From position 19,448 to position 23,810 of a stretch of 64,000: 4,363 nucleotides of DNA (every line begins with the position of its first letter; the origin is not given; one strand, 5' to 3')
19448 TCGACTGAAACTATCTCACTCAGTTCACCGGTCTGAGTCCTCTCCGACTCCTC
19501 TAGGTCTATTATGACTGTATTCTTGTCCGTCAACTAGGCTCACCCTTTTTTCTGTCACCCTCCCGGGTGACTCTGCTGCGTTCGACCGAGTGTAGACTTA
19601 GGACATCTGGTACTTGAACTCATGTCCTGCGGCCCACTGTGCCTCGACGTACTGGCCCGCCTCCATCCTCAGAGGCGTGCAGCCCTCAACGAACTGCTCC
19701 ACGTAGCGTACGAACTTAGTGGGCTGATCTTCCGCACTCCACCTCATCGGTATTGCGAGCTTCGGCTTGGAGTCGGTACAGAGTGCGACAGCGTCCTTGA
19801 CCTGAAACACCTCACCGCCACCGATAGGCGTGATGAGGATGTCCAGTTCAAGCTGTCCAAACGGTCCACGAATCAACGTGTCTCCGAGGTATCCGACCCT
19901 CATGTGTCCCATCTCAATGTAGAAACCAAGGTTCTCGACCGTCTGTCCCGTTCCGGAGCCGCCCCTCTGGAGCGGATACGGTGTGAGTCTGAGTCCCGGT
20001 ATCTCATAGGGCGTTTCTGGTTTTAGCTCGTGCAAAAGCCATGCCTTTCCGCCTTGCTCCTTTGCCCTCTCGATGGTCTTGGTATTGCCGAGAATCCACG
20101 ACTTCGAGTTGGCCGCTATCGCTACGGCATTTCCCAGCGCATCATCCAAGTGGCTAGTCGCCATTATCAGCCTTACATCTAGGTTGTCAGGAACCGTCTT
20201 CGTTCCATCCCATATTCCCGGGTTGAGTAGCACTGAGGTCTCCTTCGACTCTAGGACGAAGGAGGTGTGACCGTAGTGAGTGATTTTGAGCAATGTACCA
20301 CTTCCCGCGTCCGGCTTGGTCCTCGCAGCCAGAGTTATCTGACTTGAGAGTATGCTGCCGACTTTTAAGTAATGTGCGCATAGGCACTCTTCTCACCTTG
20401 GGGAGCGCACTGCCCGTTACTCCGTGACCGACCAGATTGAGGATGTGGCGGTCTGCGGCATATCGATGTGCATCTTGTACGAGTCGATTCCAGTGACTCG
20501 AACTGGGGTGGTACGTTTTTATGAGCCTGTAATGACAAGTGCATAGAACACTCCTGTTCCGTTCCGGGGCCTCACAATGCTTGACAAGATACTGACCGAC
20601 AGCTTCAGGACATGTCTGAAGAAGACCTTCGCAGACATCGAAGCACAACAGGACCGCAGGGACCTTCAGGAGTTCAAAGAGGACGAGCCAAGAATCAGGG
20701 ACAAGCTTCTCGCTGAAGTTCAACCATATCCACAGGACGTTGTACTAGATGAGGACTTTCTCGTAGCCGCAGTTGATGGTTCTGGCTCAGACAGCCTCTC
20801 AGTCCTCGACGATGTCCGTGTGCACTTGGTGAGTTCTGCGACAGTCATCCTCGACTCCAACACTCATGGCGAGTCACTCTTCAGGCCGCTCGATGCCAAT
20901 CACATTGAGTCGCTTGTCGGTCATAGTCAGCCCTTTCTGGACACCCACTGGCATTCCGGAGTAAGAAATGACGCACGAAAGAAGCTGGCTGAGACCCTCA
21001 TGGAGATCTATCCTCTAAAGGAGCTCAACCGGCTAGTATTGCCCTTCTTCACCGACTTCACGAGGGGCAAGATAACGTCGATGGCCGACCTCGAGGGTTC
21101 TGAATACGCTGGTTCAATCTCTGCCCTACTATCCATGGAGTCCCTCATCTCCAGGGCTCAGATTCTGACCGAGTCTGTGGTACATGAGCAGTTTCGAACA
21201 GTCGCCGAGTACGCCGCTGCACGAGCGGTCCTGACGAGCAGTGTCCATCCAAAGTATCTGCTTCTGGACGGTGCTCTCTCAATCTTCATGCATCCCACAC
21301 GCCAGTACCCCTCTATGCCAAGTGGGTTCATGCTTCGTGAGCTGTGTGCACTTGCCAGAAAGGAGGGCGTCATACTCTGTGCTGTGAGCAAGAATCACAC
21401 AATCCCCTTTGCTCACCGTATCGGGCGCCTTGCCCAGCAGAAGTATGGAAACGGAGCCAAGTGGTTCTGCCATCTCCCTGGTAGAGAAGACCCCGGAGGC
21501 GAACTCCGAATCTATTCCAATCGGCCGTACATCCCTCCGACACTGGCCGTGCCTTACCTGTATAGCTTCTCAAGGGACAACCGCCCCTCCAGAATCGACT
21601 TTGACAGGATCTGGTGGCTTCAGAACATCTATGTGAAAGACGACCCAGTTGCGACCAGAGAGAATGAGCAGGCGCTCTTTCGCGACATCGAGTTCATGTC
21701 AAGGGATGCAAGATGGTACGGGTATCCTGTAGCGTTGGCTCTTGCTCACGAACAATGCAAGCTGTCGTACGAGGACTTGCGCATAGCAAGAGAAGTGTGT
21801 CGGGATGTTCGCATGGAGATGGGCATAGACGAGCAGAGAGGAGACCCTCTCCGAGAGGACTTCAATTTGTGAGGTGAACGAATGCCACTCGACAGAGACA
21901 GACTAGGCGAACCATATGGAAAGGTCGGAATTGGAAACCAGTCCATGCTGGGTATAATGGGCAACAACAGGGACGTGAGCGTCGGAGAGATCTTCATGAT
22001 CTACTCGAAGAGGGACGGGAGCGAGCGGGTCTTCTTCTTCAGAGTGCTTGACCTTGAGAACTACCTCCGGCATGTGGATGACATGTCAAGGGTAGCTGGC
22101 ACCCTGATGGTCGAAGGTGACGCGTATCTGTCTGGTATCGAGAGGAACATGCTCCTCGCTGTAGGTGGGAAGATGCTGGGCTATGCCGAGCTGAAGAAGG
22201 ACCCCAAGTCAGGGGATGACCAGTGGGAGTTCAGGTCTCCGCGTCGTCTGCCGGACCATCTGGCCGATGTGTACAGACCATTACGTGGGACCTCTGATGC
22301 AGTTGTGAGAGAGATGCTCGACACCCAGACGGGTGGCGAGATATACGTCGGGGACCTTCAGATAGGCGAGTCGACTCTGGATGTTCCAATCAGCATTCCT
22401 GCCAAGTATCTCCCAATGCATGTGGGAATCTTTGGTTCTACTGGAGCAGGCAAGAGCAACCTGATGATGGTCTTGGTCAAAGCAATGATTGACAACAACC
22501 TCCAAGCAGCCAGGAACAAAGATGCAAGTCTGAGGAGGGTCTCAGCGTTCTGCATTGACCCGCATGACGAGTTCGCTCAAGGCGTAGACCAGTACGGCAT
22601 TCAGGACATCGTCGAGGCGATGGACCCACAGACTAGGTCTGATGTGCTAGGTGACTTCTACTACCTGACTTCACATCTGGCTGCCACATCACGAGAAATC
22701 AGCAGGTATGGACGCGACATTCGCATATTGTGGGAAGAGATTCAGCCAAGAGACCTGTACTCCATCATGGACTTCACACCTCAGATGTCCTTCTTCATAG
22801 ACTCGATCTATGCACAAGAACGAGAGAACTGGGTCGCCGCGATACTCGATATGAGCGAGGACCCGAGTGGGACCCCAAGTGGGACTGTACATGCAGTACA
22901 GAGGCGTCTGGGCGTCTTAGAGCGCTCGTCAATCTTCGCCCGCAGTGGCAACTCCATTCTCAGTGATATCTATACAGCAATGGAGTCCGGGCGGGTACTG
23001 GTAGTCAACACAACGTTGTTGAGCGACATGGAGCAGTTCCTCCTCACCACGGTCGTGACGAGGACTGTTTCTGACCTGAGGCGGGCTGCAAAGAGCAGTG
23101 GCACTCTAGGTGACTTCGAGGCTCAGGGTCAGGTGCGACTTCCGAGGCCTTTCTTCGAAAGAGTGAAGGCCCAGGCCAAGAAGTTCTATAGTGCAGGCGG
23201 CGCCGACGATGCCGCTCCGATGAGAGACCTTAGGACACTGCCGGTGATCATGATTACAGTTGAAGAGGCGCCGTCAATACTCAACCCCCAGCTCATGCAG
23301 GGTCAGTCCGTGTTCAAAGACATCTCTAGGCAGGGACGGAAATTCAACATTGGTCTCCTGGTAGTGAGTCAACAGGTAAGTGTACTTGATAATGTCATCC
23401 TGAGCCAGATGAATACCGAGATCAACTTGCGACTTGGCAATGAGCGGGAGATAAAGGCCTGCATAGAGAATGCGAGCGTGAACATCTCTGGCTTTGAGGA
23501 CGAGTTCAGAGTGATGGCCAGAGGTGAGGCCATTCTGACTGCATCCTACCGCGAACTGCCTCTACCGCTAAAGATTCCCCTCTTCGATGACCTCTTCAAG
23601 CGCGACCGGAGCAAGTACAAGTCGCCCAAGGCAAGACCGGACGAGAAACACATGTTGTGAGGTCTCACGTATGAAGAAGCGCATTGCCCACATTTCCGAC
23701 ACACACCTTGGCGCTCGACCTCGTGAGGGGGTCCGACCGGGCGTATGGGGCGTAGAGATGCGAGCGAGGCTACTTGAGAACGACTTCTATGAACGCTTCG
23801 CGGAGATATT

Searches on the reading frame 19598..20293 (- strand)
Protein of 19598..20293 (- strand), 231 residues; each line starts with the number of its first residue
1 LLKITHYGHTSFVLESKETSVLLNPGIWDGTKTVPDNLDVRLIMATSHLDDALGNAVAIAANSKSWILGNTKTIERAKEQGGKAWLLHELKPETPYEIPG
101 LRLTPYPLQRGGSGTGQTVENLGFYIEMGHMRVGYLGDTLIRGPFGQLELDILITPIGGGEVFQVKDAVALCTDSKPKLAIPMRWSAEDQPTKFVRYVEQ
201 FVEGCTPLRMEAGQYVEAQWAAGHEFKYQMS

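Call 33: search_protein_families(library=pfam, proteins=[window:19598-20293:-], max_evalue=0.001)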
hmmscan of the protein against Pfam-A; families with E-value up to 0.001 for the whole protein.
window:19598-20293:- (231 aa): 2 families
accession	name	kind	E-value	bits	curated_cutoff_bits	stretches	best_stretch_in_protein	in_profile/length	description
PF13483.12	Lactamase_B_3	-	9.9e-19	68.3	24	1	3-183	1-159/160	Beta-lactamase superfamily domain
PF12706.13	Lactamase_B_2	-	5.1e-05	23.4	27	1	77-183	70-198/200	Beta-lactamase superfamily domain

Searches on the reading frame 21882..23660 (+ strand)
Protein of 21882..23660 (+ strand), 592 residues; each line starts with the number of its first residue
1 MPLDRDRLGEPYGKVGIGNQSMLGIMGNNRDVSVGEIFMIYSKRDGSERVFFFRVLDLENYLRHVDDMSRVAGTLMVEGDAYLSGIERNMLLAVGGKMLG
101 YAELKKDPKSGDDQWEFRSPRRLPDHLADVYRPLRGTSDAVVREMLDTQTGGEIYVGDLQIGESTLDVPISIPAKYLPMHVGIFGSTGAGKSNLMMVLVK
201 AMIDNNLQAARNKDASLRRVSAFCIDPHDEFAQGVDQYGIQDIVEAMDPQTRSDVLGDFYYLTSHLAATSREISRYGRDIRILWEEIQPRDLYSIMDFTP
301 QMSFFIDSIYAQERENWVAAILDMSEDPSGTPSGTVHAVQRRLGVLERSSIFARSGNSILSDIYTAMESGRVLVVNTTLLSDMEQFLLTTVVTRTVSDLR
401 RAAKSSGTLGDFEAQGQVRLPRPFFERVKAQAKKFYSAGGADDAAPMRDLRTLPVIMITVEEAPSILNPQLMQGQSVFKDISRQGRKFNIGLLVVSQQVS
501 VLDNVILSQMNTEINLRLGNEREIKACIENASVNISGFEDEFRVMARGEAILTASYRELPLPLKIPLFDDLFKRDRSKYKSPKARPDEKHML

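Call 33: search_protein_families(library=pfam, proteins=[window:21882-23660:+], max_evalue=0.001)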
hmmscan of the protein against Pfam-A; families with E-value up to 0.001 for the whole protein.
window:21882-23660:+ (592 aa): 2 families
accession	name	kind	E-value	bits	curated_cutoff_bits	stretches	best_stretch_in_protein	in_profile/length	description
PF01935.23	DUF87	-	4.5e-15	56.8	23.2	1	155-395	2-219/220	Helicase HerA, central domain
PF12846.13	AAA_10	-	0.0001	21.9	27.5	0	470-518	254-303/362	AAA-like domain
